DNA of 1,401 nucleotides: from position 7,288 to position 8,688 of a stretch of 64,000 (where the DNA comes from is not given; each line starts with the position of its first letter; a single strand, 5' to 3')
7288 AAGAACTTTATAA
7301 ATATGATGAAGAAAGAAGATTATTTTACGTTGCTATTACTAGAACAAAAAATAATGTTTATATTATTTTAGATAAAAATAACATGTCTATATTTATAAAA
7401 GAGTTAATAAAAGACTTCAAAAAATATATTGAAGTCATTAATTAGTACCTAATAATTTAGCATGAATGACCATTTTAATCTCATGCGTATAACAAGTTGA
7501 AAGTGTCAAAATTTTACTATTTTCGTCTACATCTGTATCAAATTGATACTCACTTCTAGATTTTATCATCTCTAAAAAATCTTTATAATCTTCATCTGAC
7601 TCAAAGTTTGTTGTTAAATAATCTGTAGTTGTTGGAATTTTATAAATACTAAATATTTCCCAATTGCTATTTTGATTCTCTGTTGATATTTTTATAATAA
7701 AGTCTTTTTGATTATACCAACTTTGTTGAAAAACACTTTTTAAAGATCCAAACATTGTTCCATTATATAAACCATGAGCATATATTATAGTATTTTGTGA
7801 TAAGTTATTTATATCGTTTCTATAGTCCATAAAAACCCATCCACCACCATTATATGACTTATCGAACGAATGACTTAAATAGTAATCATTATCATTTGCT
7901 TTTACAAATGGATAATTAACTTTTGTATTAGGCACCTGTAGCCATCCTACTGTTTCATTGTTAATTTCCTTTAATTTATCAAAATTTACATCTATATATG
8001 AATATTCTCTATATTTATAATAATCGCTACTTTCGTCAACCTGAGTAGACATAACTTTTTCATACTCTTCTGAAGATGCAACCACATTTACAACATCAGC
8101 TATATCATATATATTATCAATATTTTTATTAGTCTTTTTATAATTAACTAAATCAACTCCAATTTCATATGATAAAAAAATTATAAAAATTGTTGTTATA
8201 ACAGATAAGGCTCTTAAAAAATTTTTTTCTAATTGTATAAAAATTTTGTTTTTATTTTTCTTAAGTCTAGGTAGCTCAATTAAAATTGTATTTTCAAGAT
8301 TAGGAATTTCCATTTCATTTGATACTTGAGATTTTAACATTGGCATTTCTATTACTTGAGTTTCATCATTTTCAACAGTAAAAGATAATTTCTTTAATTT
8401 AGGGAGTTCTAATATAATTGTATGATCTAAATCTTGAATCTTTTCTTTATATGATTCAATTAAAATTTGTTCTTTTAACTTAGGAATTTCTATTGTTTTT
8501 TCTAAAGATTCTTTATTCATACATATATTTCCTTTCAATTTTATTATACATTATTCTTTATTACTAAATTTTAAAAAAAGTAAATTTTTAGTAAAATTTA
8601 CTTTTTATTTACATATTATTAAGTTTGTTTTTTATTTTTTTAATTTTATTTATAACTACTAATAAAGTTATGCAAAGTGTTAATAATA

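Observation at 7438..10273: Sortase B locus: NPQTF-anchored surface protein followed by an SrtB carrying a repetitive cytoplasmic N-terminal extension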

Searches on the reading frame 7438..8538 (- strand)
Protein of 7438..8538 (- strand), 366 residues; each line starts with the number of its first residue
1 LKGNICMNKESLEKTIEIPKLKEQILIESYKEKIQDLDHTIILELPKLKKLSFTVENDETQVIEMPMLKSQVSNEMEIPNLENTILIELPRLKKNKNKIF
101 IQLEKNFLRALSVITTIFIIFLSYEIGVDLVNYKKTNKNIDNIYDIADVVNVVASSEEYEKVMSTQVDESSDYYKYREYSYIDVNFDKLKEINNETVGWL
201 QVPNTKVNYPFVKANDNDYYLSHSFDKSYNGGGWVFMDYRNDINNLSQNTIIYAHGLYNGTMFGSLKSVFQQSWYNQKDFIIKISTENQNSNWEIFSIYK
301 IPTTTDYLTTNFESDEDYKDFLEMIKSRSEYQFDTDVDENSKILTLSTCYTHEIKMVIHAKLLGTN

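Call 3: search_protein_families(library=pfam, proteins=[window:7438-8538:-], max_evalue=0.01)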
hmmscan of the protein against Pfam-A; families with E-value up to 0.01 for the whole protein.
window:7438-8538:- (366 aa): 1 family
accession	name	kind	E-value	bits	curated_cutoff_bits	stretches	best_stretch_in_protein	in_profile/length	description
PF04203.18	Sortase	-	8.3e-11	42.2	26.6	1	200-362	1-124/125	Sortase domain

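Call 4: search_protein_families(library=ncbifam, proteins=[window:7438-8538:-], max_evalue=0.01)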
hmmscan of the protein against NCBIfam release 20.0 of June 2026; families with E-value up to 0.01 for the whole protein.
window:7438-8538:- (366 aa): 2 families
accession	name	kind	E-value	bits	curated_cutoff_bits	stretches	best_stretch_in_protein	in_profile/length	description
TIGR03064.1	sortase_srtB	equivalog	1.3e-53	181.7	153.75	1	106-352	3-227/235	class B sortase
NF040525.1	SrtB_LPKTxSAVK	exception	2.7e-22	79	200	1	156-351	23-225/261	class B sortase, LPKTxAVK-specific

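Call 7: find_homologous_proteins(query=window:7438-8523:-)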
Query window:7438-8523:- (361 aa): 6404 proteins with E <= 0.001 among 8000 candidates; the best 120 are listed.
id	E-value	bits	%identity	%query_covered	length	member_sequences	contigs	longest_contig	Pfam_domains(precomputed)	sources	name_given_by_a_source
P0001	7.1e-226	767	98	100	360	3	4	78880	PF04203.19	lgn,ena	-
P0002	1.1e-132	461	60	100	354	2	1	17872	PF04203.19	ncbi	-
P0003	2.0e-103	364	50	99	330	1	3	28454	PF04203.19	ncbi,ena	-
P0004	5.8e-77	277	52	71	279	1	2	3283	PF04203.19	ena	-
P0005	1.4e-76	276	51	71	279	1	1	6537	PF04203.19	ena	-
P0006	1.7e-76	276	53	68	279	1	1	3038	PF04203.19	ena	-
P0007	1.7e-76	276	53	68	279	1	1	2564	PF04203.19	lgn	-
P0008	1.9e-76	276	52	70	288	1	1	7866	PF04203.19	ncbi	-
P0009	2.0e-76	276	52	68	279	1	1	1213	PF04203.19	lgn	-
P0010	2.4e-76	275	52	68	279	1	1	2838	PF04203.19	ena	-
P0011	2.6e-76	275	52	70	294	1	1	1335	PF04203.19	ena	-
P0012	3.1e-76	275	51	71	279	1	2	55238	PF04203.19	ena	-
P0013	3.5e-76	275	52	70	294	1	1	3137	PF04203.19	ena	-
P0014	3.8e-76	275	53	68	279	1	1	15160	PF04203.19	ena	-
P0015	5.9e-76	274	52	68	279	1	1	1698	PF04203.19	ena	-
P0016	6.4e-76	274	53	68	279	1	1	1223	PF04203.19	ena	-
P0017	1.0e-75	273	53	68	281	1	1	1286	PF04203.19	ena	-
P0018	1.1e-75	273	54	64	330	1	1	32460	PF04203.19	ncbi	-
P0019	1.5e-75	273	52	68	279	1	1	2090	PF04203.19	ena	-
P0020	1.5e-75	273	51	70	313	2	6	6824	PF04203.19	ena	-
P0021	1.7e-75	273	53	68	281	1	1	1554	PF04203.19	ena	-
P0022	1.8e-75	272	53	68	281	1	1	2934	PF04203.19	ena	-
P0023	1.8e-75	272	53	68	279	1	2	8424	PF04203.19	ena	-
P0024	2.2e-75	272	51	71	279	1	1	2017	PF04203.19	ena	-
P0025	2.4e-75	272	52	68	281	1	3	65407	PF04203.19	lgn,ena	-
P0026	2.7e-75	272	50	70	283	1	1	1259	PF04203.19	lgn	-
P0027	2.8e-75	272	53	68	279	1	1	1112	PF04203.19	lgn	-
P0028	4.2e-75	271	51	71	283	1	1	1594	PF04203.19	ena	-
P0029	7.1e-75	270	52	68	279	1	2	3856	PF04203.19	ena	-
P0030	7.4e-75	270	49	75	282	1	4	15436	PF04203.19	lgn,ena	-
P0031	8.7e-75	270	51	71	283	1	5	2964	PF04203.19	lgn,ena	-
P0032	9.6e-75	270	51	71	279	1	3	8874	PF04203.19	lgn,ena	-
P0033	9.6e-75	270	52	68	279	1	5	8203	PF04203.19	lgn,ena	-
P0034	9.8e-75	270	52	68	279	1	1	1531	PF04203.19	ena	-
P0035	1.3e-74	270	52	68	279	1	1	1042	PF04203.19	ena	-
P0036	1.6e-74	269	51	71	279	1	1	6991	PF04203.19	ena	-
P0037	1.6e-74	269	52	70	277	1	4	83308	PF04203.19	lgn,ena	-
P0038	1.6e-74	269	52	68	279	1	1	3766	PF04203.19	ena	-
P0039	2.0e-74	269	51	71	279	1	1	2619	PF04203.19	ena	-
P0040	2.0e-74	269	51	71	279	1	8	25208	PF04203.19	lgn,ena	-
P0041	2.2e-74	269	51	71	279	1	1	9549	PF04203.19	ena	-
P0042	3.1e-74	268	52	68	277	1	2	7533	PF04203.19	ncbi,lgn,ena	-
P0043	4.0e-74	268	52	68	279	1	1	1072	PF04203.19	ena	-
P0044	4.1e-74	268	52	68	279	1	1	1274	PF04203.19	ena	-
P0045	4.9e-74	268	52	68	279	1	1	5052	PF04203.19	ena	-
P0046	6.1e-74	267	48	73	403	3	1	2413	PF04203.19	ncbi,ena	-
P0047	7.1e-74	267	51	71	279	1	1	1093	PF04203.19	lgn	-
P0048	8.1e-74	267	51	71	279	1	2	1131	PF04203.19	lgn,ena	-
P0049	8.3e-74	267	50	68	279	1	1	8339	PF04203.19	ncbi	-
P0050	9.0e-74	267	51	71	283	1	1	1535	PF04203.19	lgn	-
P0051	9.3e-74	267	55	59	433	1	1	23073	PF04203.19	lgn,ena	-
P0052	1.0e-73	267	51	71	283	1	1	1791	PF04203.19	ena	-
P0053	1.1e-73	267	50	71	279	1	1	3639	PF04203.19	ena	-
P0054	1.1e-73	267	51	68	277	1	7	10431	PF04203.19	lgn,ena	-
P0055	1.2e-73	266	42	96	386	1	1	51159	PF04203.19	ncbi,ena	-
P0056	1.4e-73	266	49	70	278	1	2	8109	PF04203.19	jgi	-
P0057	1.6e-73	266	51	70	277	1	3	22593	PF04203.19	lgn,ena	-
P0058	1.6e-73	266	51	71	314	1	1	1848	PF04203.19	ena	-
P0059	1.9e-73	266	51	71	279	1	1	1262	PF04203.19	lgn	-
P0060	1.9e-73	266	51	68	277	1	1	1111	PF04203.19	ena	-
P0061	2.4e-73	265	50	72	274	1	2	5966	PF04203.19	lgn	-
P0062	2.5e-73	265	49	70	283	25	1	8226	PF04203.19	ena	-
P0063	2.8e-73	265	48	70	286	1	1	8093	PF04203.19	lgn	-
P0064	3.1e-73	265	49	69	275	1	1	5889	PF04203.19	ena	-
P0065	3.1e-73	265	49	73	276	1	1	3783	PF04203.19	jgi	-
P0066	3.1e-73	265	50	69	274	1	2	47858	PF04203.19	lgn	-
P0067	3.1e-73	265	49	71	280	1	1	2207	PF04203.19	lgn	-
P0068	3.3e-73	265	50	71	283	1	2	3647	PF04203.19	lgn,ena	-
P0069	3.4e-73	265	51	71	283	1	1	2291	PF04203.19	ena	-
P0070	3.5e-73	265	52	68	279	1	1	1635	PF04203.19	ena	-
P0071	4.0e-73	265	51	68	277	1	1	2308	PF04203.19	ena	-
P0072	4.8e-73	264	50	71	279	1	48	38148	PF04203.19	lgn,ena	-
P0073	5.5e-73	264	50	71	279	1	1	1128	PF04203.19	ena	-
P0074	5.9e-73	264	52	66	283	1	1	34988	PF04203.19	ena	-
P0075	6.0e-73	264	47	73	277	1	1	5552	PF04203.19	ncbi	-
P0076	6.1e-73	264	52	68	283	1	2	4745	PF04203.19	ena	-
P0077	6.5e-73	264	53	65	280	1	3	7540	PF04203.19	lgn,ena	-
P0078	8.3e-73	264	50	71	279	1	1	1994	PF04203.19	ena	-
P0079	8.6e-73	264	55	54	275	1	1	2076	PF04203.19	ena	-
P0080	9.8e-73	263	50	70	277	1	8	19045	PF04203.19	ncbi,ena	-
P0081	9.8e-73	263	49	73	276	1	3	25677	PF04203.19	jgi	-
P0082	1.0e-72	263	50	70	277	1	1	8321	PF04203.19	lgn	-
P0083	1.0e-72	263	50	70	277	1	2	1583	PF04203.19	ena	-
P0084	1.1e-72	263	47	73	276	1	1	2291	PF04203.19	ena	-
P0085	1.2e-72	263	51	68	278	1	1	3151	PF04203.19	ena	-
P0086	1.2e-72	263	50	70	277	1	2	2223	PF04203.19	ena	-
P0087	1.5e-72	263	49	71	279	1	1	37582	PF04203.19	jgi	-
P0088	1.7e-72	263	48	71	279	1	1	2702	PF04203.19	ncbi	-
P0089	1.7e-72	263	51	65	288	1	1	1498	PF04203.19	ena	-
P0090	2.2e-72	262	58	55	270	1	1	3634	PF04203.19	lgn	-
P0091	2.3e-72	262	51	66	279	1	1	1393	PF04203.19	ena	-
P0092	2.3e-72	262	48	73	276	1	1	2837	PF04203.19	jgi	-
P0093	2.4e-72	262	48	68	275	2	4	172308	PF04203.19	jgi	-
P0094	2.4e-72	262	52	66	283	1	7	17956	PF04203.19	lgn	-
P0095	2.4e-72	262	48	77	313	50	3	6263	PF04203.19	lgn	-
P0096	2.5e-72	262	49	71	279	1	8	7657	PF04203.19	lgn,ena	-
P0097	2.5e-72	262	48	73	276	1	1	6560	PF04203.19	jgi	-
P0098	2.6e-72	262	49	72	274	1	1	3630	PF04203.19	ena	-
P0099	2.6e-72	262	52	66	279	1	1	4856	PF04203.19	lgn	-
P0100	2.9e-72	262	51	68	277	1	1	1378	PF04203.19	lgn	-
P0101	3.0e-72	262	52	63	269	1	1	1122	PF04203.19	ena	-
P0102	3.0e-72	262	50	70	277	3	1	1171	PF04203.19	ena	-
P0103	3.0e-72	262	55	57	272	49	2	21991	PF04203.19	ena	-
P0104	3.1e-72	262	50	71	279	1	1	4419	PF04203.19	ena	-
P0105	3.1e-72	262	54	55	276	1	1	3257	PF04203.19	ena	-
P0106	3.1e-72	262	49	70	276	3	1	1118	PF04203.19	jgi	jgi:sortase B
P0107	3.2e-72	262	51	66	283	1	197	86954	PF04203.19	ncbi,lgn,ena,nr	ncbi:putative uncharacterized protein [Mycoplasma sp. CAG:776]|nr:putative uncharacterized protein [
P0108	3.2e-72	262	49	71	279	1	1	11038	PF04203.19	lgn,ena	-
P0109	3.3e-72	262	51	66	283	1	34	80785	PF04203.19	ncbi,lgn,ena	-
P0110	3.4e-72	262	50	70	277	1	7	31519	PF04203.19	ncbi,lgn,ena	-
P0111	3.4e-72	262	48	70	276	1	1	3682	PF04203.19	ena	-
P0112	3.4e-72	262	52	66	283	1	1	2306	PF04203.19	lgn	-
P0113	3.4e-72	262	51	66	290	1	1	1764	PF04203.19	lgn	-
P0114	3.5e-72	262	52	63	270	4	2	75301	PF04203.19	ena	-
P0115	3.6e-72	262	51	66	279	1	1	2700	PF04203.19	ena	-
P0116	3.6e-72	262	51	66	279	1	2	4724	PF04203.19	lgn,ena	-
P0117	3.7e-72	262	49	71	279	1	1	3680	PF04203.19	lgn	-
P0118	4.0e-72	261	50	71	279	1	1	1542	PF04203.19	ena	-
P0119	4.3e-72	261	45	83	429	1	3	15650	PF04203.19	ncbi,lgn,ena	-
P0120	4.7e-72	261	50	70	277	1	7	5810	PF04203.19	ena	-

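Call 11: find_encoding_contigs(protein=P0002, flank=8000, max_places=3)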
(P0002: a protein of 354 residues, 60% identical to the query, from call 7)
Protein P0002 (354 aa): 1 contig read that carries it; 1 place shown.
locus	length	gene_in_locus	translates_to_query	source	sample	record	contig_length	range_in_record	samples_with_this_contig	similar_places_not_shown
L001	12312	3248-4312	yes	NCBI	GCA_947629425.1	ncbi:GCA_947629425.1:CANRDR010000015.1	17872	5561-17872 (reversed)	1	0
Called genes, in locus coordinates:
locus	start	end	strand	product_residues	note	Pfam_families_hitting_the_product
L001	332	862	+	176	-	PF04229:GrpB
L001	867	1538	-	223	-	PF20730:YetF_N (weak), PF04239:DUF421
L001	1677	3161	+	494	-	-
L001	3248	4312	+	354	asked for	PF04203:Sortase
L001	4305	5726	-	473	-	PF00580:UvrD-helicase, PF13245:AAA_19, PF13604:AAA_30 (faint), PF01443:Viral_helicase1 (faint), PF13361:UvrD_C, PF13538:UvrD_C_2 (faint)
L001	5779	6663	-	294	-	PF17761:DUF1016_N, PF06250:YhcG_C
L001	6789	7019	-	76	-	PF01381:HTH_3, PF13443:HTH_26 (weak)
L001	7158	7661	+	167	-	-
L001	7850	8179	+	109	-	PF01906:YbjQ_1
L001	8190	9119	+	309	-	-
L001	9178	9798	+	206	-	-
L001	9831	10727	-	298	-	PF13649:Methyltransf_25, PF13847:Methyltransf_31, PF08241:Methyltransf_11, PF08242:Methyltransf_12 (weak)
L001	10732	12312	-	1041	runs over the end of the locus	PF00580:UvrD-helicase, PF01443:Viral_helicase1 (faint), PF13245:AAA_19, PF00580:UvrD-helicase, PF13361:UvrD_C, PF13538:UvrD_C_2 (faint)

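Call 12: find_encoding_contigs(protein=P0003, flank=8000, max_places=3)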
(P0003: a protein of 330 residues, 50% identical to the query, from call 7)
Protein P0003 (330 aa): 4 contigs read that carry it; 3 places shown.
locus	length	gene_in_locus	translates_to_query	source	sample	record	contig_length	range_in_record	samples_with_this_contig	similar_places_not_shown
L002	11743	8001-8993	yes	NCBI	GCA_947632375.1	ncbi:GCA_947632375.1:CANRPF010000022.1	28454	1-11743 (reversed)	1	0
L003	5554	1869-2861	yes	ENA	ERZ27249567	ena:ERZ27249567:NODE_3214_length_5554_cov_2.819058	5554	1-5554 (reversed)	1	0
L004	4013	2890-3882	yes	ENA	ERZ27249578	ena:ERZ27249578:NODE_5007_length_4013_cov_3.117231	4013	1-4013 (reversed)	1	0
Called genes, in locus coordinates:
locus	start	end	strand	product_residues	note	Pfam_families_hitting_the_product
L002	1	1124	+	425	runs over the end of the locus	PF00753:Lactamase_B (faint), PF12706:Lactamase_B_2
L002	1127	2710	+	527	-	-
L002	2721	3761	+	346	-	PF01757:Acyl_transf_3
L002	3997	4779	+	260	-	PF03747:ADP_ribosyl_GH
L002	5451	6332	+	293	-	-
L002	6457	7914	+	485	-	-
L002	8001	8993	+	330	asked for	PF04203:Sortase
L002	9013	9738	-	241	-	-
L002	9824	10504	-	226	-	PF12844:HTH_19, PF01381:HTH_3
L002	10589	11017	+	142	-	-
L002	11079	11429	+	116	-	PF01219:DAGK_prokar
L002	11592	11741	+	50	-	?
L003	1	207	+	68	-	?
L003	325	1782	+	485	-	-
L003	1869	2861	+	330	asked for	PF04203:Sortase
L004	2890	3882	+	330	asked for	PF04203:Sortase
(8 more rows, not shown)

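Call 16: search_solved_structures(query=window:7438-8523:-, show_alignments=3)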
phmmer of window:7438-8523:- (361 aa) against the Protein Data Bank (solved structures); distinct sequences matched with E-value up to 0.001: 15.
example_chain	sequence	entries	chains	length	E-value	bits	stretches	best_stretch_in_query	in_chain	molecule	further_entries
2oqw_A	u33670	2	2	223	3e-39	138.5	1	162-358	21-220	Sortase B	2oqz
1rz2_A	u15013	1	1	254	8.1e-39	137.1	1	139-358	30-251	conserved hypothetical protein BA4783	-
1ng5_A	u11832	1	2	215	9.4e-36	127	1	172-350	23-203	sortase B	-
1qwz_A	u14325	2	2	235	1.7e-35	126.2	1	168-350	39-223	NPQTN specific sortase B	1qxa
1qx6_A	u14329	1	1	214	2e-35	125.9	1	172-350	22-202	NPQTN specific sortase B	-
4lfd_A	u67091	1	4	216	2.9e-35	125.4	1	172-350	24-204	Sortase B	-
5jcv_A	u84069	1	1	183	1.3e-30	110.1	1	184-348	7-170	Lmo2181 protein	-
5gyj_A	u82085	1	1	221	1.8e-30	109.6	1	181-357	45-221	Putative peptidase C60B, sortase B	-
6kyc_A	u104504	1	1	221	3.6e-30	108.6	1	181-357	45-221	Putative peptidase C60B, sortase B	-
6kyd_A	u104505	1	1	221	3.9e-30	108.5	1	181-357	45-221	Putative peptidase C60B, sortase B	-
4ux7_A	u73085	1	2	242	6.5e-30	107.8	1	178-358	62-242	PUTATIVE PEPTIDASE C60B, SORTASE B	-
5b23_A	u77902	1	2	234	6.6e-26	94.6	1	150-346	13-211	Uncharacterized protein Sortase B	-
5yfk_A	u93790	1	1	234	1.6e-24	90.1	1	150-344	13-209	Uncharacterized protein Sortase B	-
3psq_A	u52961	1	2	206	4.8e-22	81.9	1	164-345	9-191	Hypothetical exported protein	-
4y4q_A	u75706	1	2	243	2.4e-21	79.6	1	146-347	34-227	Sortase, SrtB family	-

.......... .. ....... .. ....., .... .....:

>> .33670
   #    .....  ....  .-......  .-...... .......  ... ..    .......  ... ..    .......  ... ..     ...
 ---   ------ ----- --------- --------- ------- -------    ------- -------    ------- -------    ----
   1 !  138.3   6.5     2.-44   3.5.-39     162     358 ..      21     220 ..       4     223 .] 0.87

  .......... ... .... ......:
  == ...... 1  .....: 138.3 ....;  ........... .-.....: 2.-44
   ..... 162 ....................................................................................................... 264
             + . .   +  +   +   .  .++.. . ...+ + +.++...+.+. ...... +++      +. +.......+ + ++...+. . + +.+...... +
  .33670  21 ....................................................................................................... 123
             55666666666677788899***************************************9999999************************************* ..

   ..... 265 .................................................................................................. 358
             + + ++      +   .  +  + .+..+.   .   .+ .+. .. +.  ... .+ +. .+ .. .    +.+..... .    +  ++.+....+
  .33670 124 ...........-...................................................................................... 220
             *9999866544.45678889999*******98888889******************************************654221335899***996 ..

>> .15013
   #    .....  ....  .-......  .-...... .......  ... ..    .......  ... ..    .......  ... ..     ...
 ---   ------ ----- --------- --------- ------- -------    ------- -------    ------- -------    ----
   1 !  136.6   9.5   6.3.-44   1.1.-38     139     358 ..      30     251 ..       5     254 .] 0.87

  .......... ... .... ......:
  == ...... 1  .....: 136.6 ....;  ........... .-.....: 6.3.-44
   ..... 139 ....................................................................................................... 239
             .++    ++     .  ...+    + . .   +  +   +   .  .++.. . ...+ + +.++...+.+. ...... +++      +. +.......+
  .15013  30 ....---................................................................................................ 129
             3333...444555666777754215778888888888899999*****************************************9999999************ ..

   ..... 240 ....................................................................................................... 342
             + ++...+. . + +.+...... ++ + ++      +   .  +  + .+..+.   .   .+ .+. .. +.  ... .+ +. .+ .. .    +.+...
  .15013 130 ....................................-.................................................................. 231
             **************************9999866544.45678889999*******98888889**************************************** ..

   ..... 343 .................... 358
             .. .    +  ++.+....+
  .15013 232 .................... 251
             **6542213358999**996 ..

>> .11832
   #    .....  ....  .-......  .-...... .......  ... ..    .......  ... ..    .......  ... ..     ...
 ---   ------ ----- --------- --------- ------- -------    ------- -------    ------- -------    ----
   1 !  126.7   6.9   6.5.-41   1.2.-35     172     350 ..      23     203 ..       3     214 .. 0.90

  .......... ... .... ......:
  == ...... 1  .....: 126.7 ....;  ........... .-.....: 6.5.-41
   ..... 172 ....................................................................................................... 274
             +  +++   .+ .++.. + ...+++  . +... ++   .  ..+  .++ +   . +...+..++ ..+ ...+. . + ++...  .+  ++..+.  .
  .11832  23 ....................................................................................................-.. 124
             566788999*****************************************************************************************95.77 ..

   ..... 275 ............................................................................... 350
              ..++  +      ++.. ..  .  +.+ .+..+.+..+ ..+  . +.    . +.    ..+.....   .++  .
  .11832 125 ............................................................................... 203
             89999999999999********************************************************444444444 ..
